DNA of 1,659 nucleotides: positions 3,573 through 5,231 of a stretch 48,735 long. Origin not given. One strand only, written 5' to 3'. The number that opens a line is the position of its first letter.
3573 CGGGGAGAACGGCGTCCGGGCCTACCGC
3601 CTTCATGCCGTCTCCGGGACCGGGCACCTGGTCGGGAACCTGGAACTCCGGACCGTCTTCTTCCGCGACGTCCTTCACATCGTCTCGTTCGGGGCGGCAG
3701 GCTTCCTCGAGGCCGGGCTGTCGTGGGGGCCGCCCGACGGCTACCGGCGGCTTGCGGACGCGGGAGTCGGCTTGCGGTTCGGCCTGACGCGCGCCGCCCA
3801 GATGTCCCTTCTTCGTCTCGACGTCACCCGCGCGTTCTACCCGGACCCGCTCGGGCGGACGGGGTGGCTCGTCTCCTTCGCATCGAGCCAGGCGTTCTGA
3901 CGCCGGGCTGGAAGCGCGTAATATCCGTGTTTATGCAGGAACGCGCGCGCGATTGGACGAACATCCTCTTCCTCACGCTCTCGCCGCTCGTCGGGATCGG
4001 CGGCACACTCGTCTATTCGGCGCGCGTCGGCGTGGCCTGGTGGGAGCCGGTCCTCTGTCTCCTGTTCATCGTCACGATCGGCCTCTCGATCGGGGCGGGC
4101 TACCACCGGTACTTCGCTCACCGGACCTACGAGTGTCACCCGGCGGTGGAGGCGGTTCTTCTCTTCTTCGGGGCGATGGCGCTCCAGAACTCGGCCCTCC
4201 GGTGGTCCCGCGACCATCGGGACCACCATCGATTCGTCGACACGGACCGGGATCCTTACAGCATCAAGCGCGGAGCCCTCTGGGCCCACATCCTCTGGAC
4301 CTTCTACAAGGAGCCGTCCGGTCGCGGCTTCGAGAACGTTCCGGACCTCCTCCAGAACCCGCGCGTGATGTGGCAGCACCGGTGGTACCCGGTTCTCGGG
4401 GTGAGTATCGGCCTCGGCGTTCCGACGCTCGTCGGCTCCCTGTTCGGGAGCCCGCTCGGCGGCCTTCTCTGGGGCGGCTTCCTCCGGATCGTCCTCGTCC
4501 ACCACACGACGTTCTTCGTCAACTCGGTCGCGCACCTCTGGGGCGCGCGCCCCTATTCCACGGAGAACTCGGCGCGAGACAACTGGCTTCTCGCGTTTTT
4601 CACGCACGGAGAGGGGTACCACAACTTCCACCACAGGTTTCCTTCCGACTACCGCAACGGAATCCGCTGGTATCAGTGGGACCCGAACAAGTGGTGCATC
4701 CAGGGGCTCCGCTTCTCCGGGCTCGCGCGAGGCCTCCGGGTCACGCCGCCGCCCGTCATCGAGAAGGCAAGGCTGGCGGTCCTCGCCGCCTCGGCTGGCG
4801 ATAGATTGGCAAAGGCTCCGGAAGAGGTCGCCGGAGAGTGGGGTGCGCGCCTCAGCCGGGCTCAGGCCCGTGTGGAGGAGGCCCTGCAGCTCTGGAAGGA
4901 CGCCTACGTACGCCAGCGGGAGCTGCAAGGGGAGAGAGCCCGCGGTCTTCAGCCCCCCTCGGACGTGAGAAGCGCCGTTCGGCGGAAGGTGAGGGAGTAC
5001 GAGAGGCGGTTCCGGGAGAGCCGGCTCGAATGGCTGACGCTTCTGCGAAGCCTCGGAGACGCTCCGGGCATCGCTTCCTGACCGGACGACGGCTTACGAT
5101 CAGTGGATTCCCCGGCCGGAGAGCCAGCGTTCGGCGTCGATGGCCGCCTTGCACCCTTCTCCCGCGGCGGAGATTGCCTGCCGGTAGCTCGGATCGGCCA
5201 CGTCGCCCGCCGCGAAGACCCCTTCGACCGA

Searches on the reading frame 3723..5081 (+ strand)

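Call 35: search_protein_families(library=pfam, proteins=[window:3723-5081:+], max_evalue=0.00001)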
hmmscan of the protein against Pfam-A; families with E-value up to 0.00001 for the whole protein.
window:3723-5081:+ (452 aa): 1 family
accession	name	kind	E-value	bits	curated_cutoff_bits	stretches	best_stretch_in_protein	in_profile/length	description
PF00487.30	FA_desaturase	-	1.2e-22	81.4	29.7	1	106-319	2-231/253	Fatty acid desaturase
